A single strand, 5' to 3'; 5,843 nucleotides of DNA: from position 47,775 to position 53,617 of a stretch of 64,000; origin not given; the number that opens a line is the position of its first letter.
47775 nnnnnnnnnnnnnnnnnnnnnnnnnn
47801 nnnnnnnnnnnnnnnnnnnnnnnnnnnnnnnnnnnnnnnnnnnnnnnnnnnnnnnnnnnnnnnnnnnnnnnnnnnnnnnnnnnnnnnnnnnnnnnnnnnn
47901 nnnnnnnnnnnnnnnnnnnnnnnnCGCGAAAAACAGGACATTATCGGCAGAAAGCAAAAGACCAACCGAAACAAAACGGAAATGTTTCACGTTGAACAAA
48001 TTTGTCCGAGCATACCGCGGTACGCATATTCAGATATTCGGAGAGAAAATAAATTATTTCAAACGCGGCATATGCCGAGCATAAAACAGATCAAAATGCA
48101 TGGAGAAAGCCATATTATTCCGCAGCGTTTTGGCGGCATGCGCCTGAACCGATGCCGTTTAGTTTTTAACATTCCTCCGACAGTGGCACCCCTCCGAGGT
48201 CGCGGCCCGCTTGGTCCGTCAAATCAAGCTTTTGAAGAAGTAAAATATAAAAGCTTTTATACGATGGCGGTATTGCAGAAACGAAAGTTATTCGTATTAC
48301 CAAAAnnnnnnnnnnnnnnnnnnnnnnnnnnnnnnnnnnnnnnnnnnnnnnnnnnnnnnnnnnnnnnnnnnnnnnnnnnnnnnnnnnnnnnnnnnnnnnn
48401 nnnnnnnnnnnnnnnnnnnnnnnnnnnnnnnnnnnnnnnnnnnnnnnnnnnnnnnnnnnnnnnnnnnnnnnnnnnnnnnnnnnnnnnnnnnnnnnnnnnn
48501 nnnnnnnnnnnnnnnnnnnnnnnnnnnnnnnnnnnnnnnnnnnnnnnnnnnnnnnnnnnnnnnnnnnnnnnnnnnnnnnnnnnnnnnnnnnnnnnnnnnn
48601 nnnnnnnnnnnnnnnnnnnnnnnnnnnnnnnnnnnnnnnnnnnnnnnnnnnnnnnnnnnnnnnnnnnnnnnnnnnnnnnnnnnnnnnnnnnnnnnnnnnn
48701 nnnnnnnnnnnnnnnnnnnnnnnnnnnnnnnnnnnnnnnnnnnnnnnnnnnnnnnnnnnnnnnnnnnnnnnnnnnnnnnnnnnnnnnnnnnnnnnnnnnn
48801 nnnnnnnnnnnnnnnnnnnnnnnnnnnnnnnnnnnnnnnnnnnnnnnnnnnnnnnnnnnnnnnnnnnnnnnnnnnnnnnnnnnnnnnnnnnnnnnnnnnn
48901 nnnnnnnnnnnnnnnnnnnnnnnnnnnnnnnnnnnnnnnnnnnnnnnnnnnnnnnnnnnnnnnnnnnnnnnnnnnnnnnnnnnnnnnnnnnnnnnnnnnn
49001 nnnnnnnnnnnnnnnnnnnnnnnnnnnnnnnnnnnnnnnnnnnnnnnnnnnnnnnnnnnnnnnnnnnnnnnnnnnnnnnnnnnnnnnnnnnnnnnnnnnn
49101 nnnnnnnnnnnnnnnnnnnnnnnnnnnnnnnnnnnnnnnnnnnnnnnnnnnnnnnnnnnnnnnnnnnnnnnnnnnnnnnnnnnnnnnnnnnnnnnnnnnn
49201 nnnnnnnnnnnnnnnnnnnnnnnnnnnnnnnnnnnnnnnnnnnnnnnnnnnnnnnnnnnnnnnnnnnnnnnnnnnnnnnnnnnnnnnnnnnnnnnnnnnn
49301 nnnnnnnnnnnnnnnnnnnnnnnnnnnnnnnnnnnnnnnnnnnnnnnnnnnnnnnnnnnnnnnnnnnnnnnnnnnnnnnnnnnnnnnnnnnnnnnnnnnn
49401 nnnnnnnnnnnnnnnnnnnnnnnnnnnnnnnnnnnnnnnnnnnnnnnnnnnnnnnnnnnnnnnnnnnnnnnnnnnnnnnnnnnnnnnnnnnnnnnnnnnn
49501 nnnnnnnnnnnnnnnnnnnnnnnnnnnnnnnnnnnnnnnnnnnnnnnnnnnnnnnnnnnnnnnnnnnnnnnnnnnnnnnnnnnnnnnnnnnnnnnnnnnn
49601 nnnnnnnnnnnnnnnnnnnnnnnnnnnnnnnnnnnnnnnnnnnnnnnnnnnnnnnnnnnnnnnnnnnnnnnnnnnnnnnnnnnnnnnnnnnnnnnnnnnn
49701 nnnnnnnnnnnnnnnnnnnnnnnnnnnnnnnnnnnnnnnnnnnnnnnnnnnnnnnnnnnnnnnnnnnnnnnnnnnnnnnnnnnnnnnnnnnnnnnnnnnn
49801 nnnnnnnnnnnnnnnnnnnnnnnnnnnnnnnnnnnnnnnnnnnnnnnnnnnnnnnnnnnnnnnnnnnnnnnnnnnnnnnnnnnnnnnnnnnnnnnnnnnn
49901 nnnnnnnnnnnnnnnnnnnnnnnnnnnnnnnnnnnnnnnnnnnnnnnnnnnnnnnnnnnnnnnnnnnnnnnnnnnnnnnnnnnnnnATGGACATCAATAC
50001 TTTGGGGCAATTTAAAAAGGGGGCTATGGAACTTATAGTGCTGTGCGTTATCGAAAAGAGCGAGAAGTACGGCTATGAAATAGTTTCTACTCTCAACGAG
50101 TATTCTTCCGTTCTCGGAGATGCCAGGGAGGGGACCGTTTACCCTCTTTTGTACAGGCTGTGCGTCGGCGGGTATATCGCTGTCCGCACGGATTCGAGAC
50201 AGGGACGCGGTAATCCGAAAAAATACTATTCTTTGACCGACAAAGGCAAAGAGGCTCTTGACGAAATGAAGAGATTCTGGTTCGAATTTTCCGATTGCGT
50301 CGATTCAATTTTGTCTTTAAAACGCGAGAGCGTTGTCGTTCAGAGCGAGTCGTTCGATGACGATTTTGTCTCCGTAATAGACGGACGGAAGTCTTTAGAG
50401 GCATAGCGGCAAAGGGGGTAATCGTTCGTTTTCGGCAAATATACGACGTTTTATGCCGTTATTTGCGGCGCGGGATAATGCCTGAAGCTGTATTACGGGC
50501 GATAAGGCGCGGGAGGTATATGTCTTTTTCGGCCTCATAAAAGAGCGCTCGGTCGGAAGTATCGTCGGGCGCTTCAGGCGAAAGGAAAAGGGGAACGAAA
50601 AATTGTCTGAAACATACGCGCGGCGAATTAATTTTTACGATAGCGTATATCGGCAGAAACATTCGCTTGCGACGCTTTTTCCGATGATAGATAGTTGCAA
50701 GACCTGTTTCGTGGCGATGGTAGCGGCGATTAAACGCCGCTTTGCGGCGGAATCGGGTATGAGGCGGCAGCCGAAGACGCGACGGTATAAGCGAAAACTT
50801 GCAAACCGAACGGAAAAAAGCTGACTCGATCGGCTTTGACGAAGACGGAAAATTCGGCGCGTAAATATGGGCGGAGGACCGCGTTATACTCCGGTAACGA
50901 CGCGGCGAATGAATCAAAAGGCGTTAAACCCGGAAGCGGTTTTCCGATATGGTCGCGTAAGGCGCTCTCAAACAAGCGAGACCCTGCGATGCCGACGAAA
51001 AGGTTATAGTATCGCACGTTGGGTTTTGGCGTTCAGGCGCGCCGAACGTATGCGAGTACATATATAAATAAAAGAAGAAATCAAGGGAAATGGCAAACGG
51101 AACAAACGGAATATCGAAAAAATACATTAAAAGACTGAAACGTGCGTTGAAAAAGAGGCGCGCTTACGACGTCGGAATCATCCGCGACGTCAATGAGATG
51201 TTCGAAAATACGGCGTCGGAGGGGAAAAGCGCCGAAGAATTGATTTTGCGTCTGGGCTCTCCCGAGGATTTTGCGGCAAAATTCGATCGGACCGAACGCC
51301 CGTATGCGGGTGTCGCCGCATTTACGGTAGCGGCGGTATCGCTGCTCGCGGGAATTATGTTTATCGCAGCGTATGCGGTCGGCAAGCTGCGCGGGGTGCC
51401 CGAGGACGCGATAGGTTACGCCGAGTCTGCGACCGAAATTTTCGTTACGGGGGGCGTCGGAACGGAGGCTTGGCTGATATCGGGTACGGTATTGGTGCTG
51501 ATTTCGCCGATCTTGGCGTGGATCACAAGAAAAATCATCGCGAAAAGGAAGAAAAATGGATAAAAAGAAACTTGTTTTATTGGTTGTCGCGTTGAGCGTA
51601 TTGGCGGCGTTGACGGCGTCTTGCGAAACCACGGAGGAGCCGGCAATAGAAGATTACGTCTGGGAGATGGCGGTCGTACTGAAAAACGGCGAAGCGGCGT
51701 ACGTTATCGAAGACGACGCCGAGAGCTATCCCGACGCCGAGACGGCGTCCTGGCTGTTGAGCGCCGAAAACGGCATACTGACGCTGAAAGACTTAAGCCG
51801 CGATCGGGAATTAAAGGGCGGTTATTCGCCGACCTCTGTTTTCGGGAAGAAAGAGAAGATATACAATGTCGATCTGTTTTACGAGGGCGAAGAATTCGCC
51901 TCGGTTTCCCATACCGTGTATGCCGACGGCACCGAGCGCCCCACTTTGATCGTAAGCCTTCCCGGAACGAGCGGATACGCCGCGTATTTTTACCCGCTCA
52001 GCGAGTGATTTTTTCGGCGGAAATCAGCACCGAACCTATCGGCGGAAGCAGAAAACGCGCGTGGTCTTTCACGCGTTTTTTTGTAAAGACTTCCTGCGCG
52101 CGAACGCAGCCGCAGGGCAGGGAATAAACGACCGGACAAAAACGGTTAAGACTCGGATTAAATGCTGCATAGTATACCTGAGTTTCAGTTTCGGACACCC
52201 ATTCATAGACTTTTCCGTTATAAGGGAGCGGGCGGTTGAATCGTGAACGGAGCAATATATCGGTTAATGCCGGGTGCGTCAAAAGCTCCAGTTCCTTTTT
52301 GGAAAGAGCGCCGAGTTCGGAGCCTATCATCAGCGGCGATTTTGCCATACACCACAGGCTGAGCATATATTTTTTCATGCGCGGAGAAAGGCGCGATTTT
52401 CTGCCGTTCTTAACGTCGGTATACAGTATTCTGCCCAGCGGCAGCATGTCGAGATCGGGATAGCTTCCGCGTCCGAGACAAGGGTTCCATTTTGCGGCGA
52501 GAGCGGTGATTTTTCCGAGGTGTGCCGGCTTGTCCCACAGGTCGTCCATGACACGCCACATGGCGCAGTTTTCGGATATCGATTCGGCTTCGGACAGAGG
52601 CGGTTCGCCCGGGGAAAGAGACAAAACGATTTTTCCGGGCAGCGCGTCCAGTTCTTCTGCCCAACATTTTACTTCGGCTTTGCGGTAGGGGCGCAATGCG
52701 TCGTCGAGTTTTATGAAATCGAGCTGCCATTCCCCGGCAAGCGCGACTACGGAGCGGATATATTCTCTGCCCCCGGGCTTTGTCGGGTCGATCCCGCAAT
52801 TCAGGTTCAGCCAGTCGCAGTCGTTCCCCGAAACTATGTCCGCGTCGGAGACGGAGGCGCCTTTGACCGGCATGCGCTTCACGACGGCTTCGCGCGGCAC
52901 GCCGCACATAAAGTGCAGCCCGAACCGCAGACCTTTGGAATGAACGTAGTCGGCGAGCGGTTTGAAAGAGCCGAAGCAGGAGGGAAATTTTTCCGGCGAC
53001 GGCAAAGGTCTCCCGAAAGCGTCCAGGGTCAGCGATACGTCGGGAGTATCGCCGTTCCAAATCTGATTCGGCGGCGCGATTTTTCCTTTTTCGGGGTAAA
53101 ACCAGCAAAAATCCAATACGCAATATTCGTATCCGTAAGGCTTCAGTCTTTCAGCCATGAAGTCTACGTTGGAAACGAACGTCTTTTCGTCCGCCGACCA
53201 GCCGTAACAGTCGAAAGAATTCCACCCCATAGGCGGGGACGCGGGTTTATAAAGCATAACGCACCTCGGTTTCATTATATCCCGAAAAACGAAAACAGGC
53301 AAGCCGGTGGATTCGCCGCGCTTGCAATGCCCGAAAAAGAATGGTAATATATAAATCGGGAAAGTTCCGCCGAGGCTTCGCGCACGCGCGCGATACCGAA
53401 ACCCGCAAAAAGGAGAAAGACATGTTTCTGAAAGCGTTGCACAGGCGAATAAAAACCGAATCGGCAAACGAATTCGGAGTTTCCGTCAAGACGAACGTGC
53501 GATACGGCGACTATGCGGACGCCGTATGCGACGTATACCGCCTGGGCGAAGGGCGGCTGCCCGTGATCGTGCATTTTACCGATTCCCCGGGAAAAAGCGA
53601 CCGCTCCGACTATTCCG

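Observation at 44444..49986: A 5.5-kb ORF-free stretch upstream of dnaA carries an array of eight parS-like 16-mers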

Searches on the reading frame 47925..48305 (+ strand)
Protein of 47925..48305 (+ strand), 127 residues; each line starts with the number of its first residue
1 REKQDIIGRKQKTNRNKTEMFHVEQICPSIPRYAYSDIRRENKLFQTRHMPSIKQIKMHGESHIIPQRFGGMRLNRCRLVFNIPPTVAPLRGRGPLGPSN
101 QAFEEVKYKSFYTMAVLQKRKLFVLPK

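Call 22: search_protein_families(library=pfam, max_evalue=1, proteins=[window:47925-48305:+])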
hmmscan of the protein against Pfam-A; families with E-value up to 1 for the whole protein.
window:47925-48305:+ (127 aa): 0 families

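Call 49: find_homologous_proteins(query=window:47982-48305:+, max_evalue=0.01)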
Query window:47982-48305:+ (108 aa): 5 proteins with E <= 0.01 among 6 candidates.
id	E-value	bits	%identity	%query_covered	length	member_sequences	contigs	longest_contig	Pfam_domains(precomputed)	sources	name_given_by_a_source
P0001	9.9e-66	237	97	100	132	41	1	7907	-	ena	-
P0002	2.1e-44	168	95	74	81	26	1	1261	-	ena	-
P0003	1.3e-38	149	92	69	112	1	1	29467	-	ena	-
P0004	7.3e-31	125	90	58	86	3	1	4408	-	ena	-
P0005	3.1e-6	45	66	38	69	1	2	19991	-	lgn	-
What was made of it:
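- The 108-aa ORF has no confident homologue outside the species: four hits at 90-97% identity and variable length, plus one weak partial hit (66% identity over 38% of the query, E 3e-6) (call 49).
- Tried and rejected: It returned four hits at 90-97% identity with variable length and one weak partial hit (call 49).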

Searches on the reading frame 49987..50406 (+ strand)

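Call 7: search_protein_families(library=pfam, proteins=[window:49987-50406:+])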
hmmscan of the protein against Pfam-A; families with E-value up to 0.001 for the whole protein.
window:49987-50406:+ (139 aa): 1 family
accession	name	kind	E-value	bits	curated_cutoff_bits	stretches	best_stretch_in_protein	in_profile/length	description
PF03551.20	PadR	-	1.4e-18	67.1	27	1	18-92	1-74/75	Transcriptional regulator PadR-like family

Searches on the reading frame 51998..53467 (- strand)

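Call 7: search_protein_families(library=pfam, proteins=[window:51998-53467:-])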
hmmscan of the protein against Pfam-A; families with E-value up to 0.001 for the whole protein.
window:51998-53467:- (489 aa): 1 family
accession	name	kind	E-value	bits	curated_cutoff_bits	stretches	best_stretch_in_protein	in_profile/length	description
PF16499.11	Melibiase_2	-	1.2e-11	44.9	23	1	231-398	108-275/284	Alpha galactosidase A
